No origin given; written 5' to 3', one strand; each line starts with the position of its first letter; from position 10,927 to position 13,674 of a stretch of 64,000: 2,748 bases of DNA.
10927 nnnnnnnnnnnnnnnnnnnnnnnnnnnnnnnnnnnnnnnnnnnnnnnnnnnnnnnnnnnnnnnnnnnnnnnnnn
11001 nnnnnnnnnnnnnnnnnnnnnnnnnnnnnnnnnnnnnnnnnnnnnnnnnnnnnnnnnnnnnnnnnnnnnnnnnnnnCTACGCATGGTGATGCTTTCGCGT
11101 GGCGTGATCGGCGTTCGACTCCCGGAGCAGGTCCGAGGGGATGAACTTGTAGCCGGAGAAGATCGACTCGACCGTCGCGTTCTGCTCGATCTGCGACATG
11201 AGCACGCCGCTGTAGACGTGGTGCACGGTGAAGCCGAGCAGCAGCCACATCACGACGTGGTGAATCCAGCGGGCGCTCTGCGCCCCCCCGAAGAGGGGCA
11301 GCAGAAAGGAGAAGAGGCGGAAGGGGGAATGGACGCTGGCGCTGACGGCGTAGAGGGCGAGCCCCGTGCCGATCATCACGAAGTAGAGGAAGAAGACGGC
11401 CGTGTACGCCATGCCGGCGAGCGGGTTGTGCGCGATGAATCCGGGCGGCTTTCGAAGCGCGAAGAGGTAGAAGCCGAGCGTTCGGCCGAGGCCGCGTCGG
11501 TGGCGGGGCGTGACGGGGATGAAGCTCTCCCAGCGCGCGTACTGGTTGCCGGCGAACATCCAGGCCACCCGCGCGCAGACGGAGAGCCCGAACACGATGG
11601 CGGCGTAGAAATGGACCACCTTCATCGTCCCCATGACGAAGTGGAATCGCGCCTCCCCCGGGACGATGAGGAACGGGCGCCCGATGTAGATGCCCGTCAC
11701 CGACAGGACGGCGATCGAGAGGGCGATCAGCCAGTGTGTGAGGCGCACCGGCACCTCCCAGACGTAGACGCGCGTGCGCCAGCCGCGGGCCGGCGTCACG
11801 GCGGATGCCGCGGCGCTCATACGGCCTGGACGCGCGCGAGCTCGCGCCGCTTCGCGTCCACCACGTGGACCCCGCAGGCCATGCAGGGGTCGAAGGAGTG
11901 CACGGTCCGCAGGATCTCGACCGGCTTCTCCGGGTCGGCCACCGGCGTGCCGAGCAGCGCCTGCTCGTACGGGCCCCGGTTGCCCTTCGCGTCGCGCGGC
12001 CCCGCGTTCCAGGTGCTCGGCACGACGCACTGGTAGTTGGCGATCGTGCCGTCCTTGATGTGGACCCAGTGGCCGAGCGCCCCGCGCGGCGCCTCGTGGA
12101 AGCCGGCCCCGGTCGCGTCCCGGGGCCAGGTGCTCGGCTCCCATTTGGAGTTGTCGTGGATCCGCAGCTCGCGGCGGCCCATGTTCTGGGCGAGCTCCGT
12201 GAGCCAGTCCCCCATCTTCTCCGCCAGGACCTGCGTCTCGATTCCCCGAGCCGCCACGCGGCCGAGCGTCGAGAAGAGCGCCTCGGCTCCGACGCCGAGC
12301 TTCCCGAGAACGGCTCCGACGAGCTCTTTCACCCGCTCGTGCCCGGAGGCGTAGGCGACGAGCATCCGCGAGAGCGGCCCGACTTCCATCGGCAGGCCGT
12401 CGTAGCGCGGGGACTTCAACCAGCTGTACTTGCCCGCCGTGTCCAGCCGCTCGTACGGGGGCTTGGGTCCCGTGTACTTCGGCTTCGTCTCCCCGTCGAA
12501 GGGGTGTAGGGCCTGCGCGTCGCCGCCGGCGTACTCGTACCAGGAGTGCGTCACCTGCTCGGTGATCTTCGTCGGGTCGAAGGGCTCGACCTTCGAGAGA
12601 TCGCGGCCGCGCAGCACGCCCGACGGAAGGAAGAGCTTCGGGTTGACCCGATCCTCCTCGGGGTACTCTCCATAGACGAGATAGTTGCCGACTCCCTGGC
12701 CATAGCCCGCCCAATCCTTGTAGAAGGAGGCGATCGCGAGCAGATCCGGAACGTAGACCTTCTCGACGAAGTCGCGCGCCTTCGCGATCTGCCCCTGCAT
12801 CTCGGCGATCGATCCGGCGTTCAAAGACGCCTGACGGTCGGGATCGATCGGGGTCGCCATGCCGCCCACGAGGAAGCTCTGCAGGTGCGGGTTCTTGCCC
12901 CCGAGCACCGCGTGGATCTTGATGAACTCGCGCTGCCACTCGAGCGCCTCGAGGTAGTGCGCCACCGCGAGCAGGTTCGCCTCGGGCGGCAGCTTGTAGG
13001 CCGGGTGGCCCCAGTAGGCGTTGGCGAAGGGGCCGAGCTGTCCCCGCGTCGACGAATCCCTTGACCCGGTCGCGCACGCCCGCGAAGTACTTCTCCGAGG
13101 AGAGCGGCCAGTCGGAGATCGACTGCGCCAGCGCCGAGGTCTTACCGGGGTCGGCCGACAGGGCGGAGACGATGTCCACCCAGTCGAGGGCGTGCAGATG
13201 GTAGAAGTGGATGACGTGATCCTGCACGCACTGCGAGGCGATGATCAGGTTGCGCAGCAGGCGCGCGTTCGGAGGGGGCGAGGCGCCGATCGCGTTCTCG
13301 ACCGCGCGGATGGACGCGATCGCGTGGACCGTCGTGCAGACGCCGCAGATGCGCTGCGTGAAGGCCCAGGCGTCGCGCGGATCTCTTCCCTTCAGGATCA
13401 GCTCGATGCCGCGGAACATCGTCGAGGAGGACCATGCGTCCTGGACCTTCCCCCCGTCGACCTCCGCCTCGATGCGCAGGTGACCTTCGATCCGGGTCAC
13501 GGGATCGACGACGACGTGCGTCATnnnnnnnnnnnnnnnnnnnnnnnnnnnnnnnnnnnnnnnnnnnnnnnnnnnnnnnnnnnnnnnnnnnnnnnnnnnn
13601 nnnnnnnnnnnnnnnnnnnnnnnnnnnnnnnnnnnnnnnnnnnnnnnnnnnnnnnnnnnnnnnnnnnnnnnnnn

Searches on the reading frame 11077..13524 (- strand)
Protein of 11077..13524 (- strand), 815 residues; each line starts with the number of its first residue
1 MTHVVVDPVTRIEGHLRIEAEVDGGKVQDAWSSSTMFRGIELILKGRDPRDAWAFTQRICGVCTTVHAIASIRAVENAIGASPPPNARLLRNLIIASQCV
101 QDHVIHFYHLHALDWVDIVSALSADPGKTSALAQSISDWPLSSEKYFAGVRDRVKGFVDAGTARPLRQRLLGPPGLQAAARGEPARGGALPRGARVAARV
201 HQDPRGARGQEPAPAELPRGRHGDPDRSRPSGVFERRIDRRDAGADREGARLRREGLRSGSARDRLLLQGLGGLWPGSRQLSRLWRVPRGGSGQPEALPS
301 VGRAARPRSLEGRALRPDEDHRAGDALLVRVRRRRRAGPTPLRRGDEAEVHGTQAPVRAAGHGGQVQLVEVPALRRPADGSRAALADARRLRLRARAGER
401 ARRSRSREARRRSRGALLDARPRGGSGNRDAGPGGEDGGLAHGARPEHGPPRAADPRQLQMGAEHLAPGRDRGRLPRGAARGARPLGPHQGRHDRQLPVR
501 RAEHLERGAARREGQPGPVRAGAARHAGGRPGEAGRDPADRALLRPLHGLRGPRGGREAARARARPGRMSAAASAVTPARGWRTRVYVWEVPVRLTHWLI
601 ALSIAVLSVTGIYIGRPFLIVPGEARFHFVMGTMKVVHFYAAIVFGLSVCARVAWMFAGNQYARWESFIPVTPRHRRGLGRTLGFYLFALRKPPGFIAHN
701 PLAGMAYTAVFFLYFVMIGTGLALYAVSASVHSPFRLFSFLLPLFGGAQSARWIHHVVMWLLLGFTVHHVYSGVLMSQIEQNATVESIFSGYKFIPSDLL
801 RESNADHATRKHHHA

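Call 12: search_protein_families(library=pfam, proteins=[window:11077-13524:-], max_evalue=0.01)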
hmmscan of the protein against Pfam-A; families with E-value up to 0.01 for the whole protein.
window:11077-13524:- (815 aa): 3 families
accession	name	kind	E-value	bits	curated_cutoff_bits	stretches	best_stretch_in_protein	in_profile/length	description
PF00374.24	NiFeSe_Hases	-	3.2e-62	211.6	25.8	1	38-176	1-139/508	Nickel-dependent hydrogenase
PF01292.26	Ni_hydr_CYTB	-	1.2e-25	90.8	30.1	1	588-791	1-179/179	Prokaryotic cytochrome b561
PF14358.11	DUF4405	-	0.0072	17.3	26.7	0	708-771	4-63/66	Domain of unknown function (DUF4405)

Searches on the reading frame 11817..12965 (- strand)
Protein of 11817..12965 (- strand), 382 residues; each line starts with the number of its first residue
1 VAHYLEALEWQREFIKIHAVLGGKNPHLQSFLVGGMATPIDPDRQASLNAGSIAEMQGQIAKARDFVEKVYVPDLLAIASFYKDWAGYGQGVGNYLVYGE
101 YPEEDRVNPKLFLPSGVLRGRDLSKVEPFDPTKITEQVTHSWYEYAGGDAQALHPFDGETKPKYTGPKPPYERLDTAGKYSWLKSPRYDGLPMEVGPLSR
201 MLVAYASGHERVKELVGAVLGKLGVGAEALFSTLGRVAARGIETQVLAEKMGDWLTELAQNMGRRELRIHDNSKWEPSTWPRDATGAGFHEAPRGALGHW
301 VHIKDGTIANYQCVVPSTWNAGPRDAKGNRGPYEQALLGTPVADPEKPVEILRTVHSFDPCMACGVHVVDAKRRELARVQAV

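Call 12: search_protein_families(library=pfam, proteins=[window:11817-12965:-], max_evalue=0.01)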
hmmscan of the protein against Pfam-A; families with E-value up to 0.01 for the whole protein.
window:11817-12965:- (382 aa): 1 family
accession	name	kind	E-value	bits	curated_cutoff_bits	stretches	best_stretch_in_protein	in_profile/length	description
PF00374.24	NiFeSe_Hases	-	1.9e-153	512.5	25.8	1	2-367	151-508/508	Nickel-dependent hydrogenase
